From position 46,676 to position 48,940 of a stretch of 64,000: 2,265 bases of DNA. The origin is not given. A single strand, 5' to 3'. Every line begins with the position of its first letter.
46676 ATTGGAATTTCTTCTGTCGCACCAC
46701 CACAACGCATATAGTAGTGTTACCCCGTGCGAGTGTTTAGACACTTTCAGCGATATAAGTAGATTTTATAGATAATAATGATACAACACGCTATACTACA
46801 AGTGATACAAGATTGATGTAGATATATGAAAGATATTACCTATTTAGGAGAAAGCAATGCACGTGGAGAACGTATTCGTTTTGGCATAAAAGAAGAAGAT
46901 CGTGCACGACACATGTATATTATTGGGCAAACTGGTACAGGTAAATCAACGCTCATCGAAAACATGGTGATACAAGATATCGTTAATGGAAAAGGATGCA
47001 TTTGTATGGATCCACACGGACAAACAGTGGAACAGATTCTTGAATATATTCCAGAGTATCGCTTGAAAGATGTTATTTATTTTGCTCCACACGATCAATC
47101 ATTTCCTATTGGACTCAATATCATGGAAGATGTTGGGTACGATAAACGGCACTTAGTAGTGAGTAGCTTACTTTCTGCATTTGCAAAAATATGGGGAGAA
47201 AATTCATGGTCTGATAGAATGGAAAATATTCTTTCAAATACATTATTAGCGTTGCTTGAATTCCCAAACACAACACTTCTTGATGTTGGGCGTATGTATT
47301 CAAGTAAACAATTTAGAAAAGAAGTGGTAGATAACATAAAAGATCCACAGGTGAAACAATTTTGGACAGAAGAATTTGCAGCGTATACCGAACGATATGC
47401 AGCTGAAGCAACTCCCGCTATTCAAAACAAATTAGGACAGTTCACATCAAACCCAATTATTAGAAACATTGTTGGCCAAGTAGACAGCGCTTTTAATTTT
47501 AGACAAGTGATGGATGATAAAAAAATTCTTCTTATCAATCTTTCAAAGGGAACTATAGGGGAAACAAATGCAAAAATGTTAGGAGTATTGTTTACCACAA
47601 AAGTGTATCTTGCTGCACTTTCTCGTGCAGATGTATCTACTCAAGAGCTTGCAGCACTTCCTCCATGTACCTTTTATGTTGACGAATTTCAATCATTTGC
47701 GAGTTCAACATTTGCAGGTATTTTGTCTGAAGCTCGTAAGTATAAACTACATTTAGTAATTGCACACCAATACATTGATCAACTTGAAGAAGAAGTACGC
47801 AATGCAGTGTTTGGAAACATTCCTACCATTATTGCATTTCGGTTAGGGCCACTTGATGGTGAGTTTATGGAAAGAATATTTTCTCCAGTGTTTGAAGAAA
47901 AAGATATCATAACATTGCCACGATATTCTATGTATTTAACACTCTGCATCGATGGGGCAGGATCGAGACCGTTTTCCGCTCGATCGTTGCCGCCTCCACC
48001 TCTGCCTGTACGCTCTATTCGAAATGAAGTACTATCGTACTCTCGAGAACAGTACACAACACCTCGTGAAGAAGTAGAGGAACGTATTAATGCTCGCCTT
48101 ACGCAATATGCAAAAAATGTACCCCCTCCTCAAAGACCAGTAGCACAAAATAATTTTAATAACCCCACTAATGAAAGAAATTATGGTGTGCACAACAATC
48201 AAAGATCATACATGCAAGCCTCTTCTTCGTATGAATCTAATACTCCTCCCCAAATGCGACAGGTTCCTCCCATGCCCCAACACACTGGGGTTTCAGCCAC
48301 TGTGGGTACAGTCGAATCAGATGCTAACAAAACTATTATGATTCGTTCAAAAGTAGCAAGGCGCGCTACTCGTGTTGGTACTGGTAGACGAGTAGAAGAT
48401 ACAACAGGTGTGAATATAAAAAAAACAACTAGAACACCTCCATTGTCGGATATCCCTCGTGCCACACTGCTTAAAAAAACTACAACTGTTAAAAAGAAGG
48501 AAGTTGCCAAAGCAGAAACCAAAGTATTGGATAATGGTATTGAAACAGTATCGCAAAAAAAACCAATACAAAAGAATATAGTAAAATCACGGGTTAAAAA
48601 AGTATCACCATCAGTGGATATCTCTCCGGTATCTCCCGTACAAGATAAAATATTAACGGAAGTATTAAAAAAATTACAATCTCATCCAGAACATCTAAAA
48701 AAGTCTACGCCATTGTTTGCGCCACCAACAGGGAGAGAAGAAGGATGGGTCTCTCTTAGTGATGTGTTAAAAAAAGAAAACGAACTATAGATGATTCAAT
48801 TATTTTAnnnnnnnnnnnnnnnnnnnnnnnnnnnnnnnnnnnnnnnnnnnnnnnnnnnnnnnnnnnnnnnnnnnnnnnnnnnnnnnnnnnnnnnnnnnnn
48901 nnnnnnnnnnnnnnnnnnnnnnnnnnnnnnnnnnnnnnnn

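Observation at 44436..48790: SIR2-like gene and FtsK/HerA/TraD-family ATPase gene transcribed divergently, cassette bracketed by a direct repeat of the ATPase promoter + 5' end (with a deleted pseudogene copy)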

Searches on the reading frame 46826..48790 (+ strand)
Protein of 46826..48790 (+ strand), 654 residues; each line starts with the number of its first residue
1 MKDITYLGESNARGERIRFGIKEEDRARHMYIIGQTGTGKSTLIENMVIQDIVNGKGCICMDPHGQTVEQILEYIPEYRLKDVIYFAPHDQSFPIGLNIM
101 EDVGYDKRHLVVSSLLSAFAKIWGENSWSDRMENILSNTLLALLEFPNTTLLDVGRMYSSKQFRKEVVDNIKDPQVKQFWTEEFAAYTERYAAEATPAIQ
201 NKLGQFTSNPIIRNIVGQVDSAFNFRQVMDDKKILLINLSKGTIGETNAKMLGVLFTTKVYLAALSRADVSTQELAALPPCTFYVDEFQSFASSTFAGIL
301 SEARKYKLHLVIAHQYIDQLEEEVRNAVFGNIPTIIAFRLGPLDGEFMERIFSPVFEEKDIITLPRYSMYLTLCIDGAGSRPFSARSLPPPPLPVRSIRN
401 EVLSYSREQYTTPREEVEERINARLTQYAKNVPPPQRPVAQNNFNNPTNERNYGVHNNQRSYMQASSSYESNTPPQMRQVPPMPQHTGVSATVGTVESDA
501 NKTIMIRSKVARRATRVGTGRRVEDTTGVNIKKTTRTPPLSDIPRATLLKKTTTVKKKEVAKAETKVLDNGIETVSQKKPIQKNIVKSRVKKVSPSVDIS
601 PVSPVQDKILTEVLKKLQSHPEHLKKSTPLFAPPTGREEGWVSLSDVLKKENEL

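Call 4: search_protein_families(library=pfam, proteins=[window:46826-48790:+], max_evalue=0.1)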
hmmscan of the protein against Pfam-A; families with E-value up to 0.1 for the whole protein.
window:46826-48790:+ (654 aa): 17 families
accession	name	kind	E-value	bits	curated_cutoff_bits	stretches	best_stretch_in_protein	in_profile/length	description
PF10412.15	TrwB_AAD_bind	-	1e-08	34.9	20.5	1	24-322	12-288/387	Type IV secretion-system coupling protein DNA-binding domain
PF02534.20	T4SS-DNA_transf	-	5.7e-08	32.5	20.1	1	28-323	45-347/468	Type IV secretory system Conjugative DNA transfer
PF01935.23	DUF87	-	8e-06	26.5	23.2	1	24-243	20-205/220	Helicase HerA, central domain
PF12696.13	TraG-D_C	-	1.5e-05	25.4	22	1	280-342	1-66/126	TraM recognition site of TraD and TraG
PF13401.12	AAA_22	-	0.00013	22.7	27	1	26-72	4-51/130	AAA domain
PF12846.13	AAA_10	-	0.00059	19.4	27.5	1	25-78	19-71/362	AAA-like domain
PF00005.33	ABC_tran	-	0.0049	17.9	25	1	28-70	12-51/137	ABC transporter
PF01580.24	FtsK_SpoIIIE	-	0.0082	16.1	24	1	25-49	37-61/221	FtsK/SpoIIIE family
PF13555.12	AAA_29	-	0.013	15.7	27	1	29-45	24-40/61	P-loop containing region of AAA domain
PF00270.35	DEAD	-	0.015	15.5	26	1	27-75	14-65/167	DEAD/DEAH box helicase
PF03193.22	RsgA_GTPase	-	0.031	14.5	30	0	23-49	102-128/174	RsgA GTPase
PF20720.3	nSTAND3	-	0.038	14.1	27.2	0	27-86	17-71/155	Novel STAND NTPase 3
PF01926.29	MMR_HSR1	-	0.043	14.4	21.9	0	30-75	2-41/113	50S ribosome-binding GTPase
PF13191.12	AAA_16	-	0.047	14.6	32.6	0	24-46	21-43/167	AAA ATPase domain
PF19044.6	P-loop_TraG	-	0.072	12.2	25.8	0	27-87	29-82/413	TraG P-loop domain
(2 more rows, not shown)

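Call 5: search_protein_families(library=padloc, proteins=[window:46826-48790:+], max_evalue=0.1)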
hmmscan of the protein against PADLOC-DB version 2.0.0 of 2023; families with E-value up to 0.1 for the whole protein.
window:46826-48790:+ (654 aa): 6 families
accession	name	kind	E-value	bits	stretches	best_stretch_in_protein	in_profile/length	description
PDLC04140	mad8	-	3e-16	57.8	1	7-341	6-254/314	mads_8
PDLC04103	HerA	-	7.8e-07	25.8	1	27-66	172-211/579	-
PDLC04105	HerA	-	5.1e-06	23.3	1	28-69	167-209/576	-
PDLC01055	HerA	-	0.00091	16.1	1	27-62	157-194/532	Type III coevolved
PDLC04106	HerA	-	0.00094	15.8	0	287-345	532-587/667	-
PDLC02188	HerA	-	0.012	12.4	0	28-56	145-172/578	-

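Call 6: search_protein_families(library=ncbifam, proteins=[window:46826-48790:+], max_evalue=0.1)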
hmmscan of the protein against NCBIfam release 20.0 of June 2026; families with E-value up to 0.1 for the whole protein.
window:46826-48790:+ (654 aa): 25 families
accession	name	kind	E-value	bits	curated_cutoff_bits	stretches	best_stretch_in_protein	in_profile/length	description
TIGR03743.1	SXT_TraD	subfamily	8.9e-11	40.9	366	2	21-65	169-213/636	conjugative transfer system coupling protein TraD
NF045973.1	conju_CD1115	equivalog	1.1e-10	41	250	1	23-336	20-353/442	VirD4-like conjugal transfer protein, CD1115 family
NF053655.1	CedD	equivalog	2.2e-06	26.6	600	1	7-74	201-268/527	DNA-translocating ATPase CedD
TIGR03754.1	conj_TOL_TraD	equivalog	5.7e-06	25.1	647.55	1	21-66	174-219/643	type IV conjugative transfer system coupling protein TraD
NF041447.1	TrbC_conju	equivalog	6.5e-06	24.8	800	1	4-67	106-169/685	F-type conjugative transfer protein TrbC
NF045975.1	VirB4_plasma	equivalog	1e-05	23.5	590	1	4-64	490-552/894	Mbov_0397 family ICE element conjugal transfer ATPase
TIGR03880.1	KaiC_arch_3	hypoth_equivalog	0.0022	17.5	249.45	1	30-77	19-65/224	KaiC domain-containing protein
TIGR03924.1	T7SS_EccC_a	equivalog_domain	0.0031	16.3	509.15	0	12-49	432-472/673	type VII secretion protein EccCa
TIGR03597.1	GTPase_YqeH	equivalog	0.0078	15.4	297.4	1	19-51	147-179/361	ribosome biogenesis GTPase YqeH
NF042944.1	HerA_antiphage_2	equivalog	0.0085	14.9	850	0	27-56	136-164/576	anti-phage-associated helicase HerA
NF040819.1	helicase_HerA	equivalog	0.0085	14.6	970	1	25-69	154-199/561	DNA double-strand break repair helicase HerA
TIGR04521.1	ECF_ATPase_2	equivalog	0.014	14.5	330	1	28-47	32-51/279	energy-coupling factor transporter ATPase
TIGR00929.1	VirB4_CagE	subfamily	0.016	13.4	643.1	0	28-47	438-457/792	VirB4 family type IV secretion/conjugal transfer ATPase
TIGR00376.1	TIGR00376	hypoth_equivalog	0.017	13.6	348.9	1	17-78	167-225/639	IGHMBP2 family helicase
NF000355.4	ribo_prot_ABC_F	equivalog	0.018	13.9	380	1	9-61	324-372/499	ribosomal protection-like ABC-F family protein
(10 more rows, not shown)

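Call 20: find_homologous_proteins(query=window:46826-48790:+, max_evalue=1e-10)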
Query window:46826-48790:+ (654 aa): 7998 proteins with E <= 1e-10 among 8000 candidates; the best 120 are listed.
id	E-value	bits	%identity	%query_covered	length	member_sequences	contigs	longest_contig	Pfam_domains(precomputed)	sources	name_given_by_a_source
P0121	0.0e+0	1471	100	100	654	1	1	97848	PF10412.16,PF01935.24,PF02534.21,PF12696.14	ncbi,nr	ncbi:MAG: type IV secretion system DNA-binding domain-containing protein [Alphaproteobacteria bacter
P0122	2.7e-194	665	70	65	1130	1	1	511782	PF10412.16,PF02875.27,PF08245.19,PF01935.24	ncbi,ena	-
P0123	2.8e-190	652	65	67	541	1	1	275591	PF10412.16,PF13401.13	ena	-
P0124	8.7e-188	644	66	64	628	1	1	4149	PF10412.16,PF01935.24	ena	-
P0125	2.4e-187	642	59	73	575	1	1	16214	PF10412.16,PF13401.13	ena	-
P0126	3.5e-186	639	65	64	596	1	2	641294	PF10412.16,PF01935.24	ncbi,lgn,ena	-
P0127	1.3e-185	637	63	66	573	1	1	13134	PF10412.16,PF01935.24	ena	-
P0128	1.4e-184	633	55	82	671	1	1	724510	PF10412.16,PF01935.24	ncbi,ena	-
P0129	6.4e-184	631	65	64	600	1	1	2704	PF10412.16,PF01935.24,PF02534.21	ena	-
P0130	7.5e-184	631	63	66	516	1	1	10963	PF10412.16,PF01935.24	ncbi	-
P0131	9.1e-181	621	61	69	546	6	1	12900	PF10412.16,PF01935.24,PF12696.14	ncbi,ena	-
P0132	1.7e-180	620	61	68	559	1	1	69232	PF10412.16,PF01935.24,PF13401.13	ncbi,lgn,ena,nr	ncbi:MAG: type IV secretion system DNA-binding domain-containing protein [Candidatus Kaiserbacteria 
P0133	2.1e-180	620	62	66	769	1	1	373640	PF10412.16,PF01935.24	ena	-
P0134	2.2e-180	620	62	67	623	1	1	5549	PF10412.16,PF12696.14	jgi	jgi:hypothetical protein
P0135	4.8e-180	618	62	64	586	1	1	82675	PF10412.16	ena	-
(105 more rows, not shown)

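Call 22: find_encoding_contigs(protein=P0123, flank=7000, max_places=1)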
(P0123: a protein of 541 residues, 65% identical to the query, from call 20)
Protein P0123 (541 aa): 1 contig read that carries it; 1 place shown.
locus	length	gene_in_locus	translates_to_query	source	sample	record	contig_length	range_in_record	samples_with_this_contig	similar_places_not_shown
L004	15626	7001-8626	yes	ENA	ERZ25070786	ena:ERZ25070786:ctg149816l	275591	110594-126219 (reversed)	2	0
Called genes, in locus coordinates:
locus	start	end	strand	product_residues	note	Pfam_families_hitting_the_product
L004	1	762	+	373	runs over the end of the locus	PF01098:FTSW_RODA_SPOVE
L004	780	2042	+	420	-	PF21760:SecD_1st, PF22599:SecDF_P1_head, PF03176:MMPL, PF02355:SecD_SecF_C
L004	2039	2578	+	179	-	-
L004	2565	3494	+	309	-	PF02355:SecD_SecF_C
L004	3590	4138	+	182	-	-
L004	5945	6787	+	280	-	PF00590:TP_methylase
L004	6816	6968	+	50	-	-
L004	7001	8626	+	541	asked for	PF10412:TrwB_AAD_bind, PF13401:AAA_22 (faint)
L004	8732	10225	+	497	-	-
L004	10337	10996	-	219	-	PF09335:VTT_dom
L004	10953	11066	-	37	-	-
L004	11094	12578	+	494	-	-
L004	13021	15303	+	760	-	PF07517:SecA_DEAD, PF01043:SecA_PP_bind, PF21090:P-loop_SecA, PF07516:SecA_SW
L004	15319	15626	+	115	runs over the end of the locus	PF04020:Phage_holin_4_2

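Call 23: find_encoding_contigs(protein=P0126, flank=7000, max_places=1)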
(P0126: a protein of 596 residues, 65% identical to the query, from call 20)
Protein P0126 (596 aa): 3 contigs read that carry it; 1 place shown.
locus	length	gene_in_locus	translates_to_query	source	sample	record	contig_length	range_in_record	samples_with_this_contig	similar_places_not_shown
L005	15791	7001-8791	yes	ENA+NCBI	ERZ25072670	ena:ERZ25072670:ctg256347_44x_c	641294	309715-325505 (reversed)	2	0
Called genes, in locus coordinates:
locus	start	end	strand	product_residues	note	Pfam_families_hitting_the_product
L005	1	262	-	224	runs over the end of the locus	-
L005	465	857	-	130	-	-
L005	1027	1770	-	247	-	-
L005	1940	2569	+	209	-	-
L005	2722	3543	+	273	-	-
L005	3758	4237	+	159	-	-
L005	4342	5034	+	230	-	PF00590:TP_methylase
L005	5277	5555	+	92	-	-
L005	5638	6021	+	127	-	-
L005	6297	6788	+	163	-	-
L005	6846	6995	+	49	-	-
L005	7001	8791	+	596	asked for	PF01935:DUF87 (weak), PF10412:TrwB_AAD_bind (weak)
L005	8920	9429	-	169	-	PF00011:HSP20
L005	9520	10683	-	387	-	PF00814:TsaD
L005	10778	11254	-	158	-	-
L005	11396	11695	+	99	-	PF01197:Ribosomal_L31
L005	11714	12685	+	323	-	PF03462:PCRF, PF00472:RF-1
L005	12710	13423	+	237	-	PF03167:UDG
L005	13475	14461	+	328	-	-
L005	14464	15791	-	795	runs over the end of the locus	PF26449:DUF8128, PF01935:DUF87, PF02534:T4SS-DNA_transf (weak), PF10412:TrwB_AAD_bind (weak)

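Call 24: find_encoding_contigs(protein=P0128, flank=7000, max_places=1)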
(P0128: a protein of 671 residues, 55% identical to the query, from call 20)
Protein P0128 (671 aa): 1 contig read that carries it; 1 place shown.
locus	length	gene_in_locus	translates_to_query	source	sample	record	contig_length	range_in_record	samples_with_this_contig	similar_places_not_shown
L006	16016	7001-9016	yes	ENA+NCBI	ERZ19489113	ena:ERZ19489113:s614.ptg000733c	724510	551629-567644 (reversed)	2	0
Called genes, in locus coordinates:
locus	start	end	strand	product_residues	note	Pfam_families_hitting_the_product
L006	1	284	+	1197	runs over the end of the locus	PF00082:Peptidase_S8, PF01471:PG_binding_1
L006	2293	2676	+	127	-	-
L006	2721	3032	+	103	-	PF18908:DUF5663 (weak)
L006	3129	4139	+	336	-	-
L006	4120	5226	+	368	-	-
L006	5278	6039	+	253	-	-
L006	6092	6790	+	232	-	PF00590:TP_methylase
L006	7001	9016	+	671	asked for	PF01935:DUF87 (weak), PF10412:TrwB_AAD_bind (weak)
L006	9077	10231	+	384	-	PF04519:Bactofilin (faint)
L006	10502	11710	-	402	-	-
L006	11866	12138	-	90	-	-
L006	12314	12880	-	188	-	PF00011:HSP20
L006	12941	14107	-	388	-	PF00814:TsaD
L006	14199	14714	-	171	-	-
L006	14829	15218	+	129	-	PF01197:Ribosomal_L31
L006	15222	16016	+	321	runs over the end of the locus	PF03462:PCRF, PF00472:RF-1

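Call 42: search_protein_families(library=phrogs, proteins=[window:46826-48790:+], max_evalue=0.01)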
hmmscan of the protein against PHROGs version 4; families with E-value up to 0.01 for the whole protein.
window:46826-48790:+ (654 aa): 3 families
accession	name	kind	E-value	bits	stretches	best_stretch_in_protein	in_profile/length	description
phrog_5156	-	unknown function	3e-59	201.9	1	6-423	387-806/824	-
phrog_7035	-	unknown function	1.9e-13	50.7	2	215-326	433-548/969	-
phrog_2666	-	head and packaging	1.3e-07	31.7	1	25-68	319-362/555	terminase large subunit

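Call 68: list_cluster_members(proteins=[P0122, P0126, P0128, P0130, P0131])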
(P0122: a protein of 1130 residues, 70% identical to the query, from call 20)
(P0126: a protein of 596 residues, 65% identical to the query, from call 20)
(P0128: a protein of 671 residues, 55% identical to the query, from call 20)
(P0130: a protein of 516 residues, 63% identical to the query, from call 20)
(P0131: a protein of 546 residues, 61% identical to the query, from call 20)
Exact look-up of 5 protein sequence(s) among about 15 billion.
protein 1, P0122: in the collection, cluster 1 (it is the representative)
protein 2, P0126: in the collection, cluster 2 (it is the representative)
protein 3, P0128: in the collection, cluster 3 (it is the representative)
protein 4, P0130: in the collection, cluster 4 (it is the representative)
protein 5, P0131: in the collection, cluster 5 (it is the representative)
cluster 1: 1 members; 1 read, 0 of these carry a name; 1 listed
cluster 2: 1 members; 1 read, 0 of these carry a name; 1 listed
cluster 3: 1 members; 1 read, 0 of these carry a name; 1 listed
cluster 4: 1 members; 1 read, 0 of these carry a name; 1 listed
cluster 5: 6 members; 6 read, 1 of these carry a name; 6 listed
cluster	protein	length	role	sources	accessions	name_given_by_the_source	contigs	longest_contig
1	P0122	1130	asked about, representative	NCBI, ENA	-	-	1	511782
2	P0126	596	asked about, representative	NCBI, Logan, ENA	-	-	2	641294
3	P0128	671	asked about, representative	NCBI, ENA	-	-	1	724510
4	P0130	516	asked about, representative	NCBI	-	-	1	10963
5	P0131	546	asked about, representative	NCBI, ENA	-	-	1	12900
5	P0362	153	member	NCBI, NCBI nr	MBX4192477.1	hypothetical protein KW798_03255, partial [Candidatus Parcubacteria bacterium] | hypothetical protein [Candidatus Parcubacteria bacterium]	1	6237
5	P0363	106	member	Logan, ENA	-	-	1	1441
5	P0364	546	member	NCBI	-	-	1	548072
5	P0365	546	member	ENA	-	-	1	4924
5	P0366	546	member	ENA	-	-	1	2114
